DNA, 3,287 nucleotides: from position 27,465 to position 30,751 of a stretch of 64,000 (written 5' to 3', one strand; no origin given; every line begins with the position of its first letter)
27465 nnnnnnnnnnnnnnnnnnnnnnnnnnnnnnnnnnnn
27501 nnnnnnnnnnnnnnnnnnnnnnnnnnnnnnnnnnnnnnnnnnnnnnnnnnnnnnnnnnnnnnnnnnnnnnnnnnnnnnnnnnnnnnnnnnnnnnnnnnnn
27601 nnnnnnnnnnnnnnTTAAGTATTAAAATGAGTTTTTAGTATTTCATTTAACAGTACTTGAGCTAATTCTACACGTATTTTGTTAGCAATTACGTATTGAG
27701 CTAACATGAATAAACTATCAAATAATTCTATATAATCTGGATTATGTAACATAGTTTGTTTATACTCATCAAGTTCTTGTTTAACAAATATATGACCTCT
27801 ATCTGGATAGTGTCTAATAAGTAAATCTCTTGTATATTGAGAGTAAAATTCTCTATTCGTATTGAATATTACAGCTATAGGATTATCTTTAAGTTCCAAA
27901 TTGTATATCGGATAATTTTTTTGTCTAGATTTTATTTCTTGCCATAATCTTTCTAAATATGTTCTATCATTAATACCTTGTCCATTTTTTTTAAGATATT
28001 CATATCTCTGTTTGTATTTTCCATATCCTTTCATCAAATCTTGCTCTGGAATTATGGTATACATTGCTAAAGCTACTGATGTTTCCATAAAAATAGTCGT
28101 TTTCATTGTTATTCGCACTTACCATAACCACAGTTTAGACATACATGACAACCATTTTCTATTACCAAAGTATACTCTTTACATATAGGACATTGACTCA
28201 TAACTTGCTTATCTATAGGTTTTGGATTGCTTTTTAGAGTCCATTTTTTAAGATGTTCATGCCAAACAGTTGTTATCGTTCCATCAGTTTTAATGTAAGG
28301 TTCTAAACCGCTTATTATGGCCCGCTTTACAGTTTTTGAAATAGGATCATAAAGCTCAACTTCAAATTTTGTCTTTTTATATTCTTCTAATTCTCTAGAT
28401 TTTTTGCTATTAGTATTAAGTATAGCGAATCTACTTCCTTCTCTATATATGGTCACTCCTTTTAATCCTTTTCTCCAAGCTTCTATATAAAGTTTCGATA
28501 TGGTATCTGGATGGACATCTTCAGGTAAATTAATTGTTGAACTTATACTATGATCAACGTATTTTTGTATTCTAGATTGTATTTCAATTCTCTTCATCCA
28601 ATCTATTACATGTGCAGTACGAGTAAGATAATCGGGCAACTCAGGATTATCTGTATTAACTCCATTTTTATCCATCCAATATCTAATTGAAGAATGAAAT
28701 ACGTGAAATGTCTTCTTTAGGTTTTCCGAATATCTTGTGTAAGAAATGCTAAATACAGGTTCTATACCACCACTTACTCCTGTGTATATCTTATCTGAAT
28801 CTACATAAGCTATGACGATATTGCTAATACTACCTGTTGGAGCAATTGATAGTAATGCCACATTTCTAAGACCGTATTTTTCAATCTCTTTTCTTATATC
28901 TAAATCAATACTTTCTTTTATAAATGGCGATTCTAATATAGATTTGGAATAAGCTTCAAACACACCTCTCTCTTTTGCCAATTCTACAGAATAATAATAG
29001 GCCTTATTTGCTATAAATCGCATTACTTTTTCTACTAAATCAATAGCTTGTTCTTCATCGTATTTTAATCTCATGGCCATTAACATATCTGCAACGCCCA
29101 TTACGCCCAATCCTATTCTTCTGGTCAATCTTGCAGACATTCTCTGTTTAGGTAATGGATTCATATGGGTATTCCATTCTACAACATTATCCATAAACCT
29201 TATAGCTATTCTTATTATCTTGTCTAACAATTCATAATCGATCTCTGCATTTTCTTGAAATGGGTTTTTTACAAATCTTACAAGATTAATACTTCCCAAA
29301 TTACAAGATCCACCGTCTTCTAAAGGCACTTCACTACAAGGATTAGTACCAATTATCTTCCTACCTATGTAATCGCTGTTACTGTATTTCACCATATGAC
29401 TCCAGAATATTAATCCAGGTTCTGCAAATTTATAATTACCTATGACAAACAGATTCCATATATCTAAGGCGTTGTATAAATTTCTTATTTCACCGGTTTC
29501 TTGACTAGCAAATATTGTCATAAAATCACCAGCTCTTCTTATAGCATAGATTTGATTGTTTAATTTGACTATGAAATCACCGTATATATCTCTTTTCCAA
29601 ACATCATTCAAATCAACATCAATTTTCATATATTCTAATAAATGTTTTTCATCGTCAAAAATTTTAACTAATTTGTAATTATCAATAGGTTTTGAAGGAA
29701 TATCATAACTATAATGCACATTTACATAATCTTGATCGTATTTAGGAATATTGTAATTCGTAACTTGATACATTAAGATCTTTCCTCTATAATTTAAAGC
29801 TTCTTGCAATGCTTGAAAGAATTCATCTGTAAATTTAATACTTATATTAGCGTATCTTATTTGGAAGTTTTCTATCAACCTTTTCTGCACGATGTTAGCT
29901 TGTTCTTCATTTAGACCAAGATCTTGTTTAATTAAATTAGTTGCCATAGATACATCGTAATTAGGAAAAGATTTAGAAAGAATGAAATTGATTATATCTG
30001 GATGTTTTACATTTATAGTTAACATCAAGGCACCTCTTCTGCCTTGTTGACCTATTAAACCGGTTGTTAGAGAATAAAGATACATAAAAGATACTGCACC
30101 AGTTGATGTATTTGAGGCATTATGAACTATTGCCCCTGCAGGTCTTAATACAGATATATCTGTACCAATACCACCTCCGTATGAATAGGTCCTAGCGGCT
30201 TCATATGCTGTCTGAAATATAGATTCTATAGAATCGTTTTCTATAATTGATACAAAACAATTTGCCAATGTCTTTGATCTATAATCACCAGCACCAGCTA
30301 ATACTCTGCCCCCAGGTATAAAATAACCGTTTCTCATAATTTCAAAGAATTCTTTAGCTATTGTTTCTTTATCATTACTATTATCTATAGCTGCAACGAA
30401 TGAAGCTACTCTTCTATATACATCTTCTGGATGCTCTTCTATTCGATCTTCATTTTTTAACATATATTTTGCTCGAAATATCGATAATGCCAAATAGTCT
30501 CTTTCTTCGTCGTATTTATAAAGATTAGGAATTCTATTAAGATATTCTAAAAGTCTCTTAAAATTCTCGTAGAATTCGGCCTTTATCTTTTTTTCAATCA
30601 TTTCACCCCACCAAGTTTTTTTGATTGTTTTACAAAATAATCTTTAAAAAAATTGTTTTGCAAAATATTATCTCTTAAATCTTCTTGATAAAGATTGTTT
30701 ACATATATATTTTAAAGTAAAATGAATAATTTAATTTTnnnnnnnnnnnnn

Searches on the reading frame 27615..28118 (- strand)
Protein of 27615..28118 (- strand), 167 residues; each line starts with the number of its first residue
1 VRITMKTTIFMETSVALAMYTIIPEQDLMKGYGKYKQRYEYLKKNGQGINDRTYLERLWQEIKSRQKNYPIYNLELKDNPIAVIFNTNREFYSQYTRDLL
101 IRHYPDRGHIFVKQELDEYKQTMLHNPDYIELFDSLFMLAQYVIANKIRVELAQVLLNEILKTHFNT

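Call 24: search_protein_families(library=pfam, proteins=[window:27615-28118:-])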
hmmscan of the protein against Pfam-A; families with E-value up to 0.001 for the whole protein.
window:27615-28118:- (167 aa): 0 families

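Call 59: search_protein_families(library=pfam, max_evalue=1, proteins=[window:27615-28118:-])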
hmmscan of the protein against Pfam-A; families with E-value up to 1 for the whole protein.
window:27615-28118:- (167 aa): 1 family
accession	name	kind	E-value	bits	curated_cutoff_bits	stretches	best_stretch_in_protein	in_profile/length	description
PF07250.17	Glyoxal_oxid_N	-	0.003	17.3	37.5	1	21-106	123-207/243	Glyoxal oxidase N-terminus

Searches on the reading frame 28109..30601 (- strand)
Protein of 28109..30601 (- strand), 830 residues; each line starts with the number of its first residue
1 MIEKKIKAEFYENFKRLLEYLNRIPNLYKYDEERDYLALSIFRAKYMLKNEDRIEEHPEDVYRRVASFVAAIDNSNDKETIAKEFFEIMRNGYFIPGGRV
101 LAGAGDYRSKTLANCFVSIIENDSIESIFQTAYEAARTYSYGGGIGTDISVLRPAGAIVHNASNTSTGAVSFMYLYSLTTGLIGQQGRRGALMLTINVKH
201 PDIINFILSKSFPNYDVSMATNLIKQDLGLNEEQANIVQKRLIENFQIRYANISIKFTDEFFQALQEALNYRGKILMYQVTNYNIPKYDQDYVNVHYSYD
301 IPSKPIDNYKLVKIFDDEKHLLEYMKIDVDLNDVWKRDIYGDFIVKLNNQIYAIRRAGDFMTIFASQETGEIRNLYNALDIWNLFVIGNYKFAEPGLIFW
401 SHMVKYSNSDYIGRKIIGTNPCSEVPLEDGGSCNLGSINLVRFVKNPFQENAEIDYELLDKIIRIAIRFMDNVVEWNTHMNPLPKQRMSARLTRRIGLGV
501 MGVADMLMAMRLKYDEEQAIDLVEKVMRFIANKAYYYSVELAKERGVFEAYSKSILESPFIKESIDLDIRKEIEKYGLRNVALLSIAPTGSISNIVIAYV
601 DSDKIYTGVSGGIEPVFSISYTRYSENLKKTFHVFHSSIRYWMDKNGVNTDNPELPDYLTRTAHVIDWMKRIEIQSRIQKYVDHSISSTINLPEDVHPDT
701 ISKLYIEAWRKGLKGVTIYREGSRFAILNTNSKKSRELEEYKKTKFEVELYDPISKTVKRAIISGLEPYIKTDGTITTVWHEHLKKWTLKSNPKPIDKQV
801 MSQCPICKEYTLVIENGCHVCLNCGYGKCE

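Call 6: list_cluster_members(proteins=[window:28109-30601:-, window:9963-11672:-, window:37591-39348:-, window:54160-55443:-])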
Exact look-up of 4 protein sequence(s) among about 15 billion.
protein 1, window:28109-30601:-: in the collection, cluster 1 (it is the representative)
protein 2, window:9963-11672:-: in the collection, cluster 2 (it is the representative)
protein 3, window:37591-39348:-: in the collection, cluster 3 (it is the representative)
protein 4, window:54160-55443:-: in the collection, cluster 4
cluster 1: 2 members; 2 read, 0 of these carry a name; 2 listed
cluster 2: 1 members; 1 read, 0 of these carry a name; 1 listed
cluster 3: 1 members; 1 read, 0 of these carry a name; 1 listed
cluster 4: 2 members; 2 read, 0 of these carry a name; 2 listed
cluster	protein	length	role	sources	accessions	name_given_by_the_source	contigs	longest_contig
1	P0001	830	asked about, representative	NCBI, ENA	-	-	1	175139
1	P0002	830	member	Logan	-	-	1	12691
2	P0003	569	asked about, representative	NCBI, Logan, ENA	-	-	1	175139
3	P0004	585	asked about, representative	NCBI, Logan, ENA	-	-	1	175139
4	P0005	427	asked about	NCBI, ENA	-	-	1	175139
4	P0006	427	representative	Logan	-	-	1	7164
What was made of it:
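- Tried and rejected: The window's proteins map to a 175,139-bp contig (call 6).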

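Call 8: find_encoding_contigs(protein=P0001, flank=1000, max_places=4)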
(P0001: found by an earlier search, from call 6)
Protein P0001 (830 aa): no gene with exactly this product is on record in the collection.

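Call 9: find_encoding_contigs(protein=P0003, flank=1000, max_places=4)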
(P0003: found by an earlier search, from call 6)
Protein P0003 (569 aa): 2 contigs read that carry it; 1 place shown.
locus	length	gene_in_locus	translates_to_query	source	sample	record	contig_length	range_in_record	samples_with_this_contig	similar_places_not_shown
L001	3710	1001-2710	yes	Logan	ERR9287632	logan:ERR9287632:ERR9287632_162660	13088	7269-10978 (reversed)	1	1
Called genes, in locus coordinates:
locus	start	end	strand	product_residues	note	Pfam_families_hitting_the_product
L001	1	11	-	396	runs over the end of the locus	PF02881:SRP54_N, PF00448:SRP54, PF10662:PduV-EutP (faint), PF01656:CbiA (weak), PF00448:SRP54, PF02978:SRP_SPB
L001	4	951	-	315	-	PF00091:Tubulin, PF12327:FtsZ_C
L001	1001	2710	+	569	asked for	PF00009:GTP_EFTU, PF01926:MMR_HSR1, PF03144:GTP_EFTU_D2 (faint), PF11987:IF-2, PF14578:GTP_EFTU_D4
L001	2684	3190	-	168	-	-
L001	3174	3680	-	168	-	-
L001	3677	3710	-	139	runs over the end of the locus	PF01842:ACT (weak), PF13291:ACT_4 (faint), PF22629:ACT_AHAS_ss (faint)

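Call 24: search_protein_families(library=pfam, proteins=[window:28109-30601:-])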
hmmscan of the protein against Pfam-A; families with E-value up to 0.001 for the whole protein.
window:28109-30601:- (830 aa): 2 families
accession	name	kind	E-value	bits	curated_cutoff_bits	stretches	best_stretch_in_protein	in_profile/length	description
PF02867.20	Ribonuc_red_lgC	-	2.4e-94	317.3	23.9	1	114-719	2-523/523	Ribonucleotide reductase, barrel domain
PF00317.26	Ribonuc_red_lgN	-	3.1e-18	66.1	28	1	33-106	2-74/77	Ribonucleotide reductase, all-alpha domain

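Call 68: find_homologous_proteins(query=P0001, max_evalue=1e-100)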
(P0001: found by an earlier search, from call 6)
Query P0001 (830 aa): 3683 proteins with E <= 1e-100 among 8000 candidates; the best 120 are listed.
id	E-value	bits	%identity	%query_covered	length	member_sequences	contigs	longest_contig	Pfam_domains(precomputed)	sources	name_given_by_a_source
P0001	0.0e+0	1898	100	100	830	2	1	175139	PF02867.21,PF00317.27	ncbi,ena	-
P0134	0.0e+0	1530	78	100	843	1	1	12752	PF02867.21,PF00317.27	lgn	-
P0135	0.0e+0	1363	72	98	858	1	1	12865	PF02867.21,PF00317.27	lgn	-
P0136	0.0e+0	1165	63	98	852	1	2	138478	PF02867.21,PF00317.27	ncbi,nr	ncbi:MAG: adenosylcobalamin-dependent ribonucleoside-diphosphate reductase [Candidatus Micrarchaeota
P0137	0.0e+0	1154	61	100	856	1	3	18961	PF02867.21,PF00317.27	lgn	-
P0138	0.0e+0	1135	61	100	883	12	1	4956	PF02867.21,PF00317.27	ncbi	ncbi:MAG: adenosylcobalamin-dependent ribonucleoside-diphosphate reductase [Candidatus Anstonellales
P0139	2.8e-270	917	53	98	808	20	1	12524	PF02867.21,PF00317.27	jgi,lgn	-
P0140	5.8e-261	886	54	94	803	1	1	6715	PF02867.21,PF00317.27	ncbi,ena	-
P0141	8.8e-261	886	54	94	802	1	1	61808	PF02867.21,PF00317.27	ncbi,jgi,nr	ncbi:MAG: adenosylcobalamin-dependent ribonucleoside-diphosphate reductase [Candidatus Micrarchaeota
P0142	1.1e-246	839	53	88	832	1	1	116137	PF02867.21,PF00317.27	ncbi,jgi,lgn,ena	-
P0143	1.5e-245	835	54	90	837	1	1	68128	PF02867.21,PF00317.27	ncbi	ncbi:MAG: adenosylcobalamin-dependent ribonucleoside-diphosphate reductase [Candidatus Aenigmatarcha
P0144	5.4e-245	833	53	90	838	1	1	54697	PF02867.21,PF00317.27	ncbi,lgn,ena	-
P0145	1.1e-244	832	56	86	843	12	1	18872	PF02867.21,PF00317.27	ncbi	ncbi:MAG: adenosylcobalamin-dependent ribonucleoside-diphosphate reductase [Candidatus Aenigmatarcha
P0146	2.6e-244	831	50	94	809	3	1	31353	PF02867.21,PF00317.27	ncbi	-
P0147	3.6e-244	831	56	86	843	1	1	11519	PF02867.21,PF00317.27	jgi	-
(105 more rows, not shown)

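Call 69: find_encoding_contigs(protein=P0134, flank=10000, max_places=3)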
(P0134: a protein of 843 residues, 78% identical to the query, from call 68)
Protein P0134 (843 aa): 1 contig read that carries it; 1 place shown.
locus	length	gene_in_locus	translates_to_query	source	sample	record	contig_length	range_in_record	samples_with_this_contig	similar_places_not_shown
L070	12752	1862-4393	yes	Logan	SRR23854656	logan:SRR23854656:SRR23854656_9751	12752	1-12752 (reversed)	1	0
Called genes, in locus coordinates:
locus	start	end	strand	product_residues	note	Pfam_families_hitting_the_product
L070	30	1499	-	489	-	-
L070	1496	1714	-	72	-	-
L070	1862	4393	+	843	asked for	PF00317:Ribonuc_red_lgN, PF02867:Ribonuc_red_lgC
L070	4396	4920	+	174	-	-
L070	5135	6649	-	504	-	-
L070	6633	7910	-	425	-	PF00437:T2SSE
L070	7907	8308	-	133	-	PF13291:ACT_4 (faint), PF22629:ACT_AHAS_ss (faint), PF13840:ACT_7 (faint), PF01842:ACT (weak)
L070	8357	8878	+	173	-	PF02002:TFIIE_alpha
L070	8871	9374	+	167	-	PF02002:TFIIE_alpha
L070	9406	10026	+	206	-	PF00970:FAD_binding_6 (weak), PF00175:NAD_binding_1 (weak)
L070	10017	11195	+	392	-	PF01909:NTP_transf_2 (weak), PF09249:tRNA_NucTransf2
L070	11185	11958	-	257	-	PF05670:NFACT-R_1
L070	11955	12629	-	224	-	PF01255:Prenyltransf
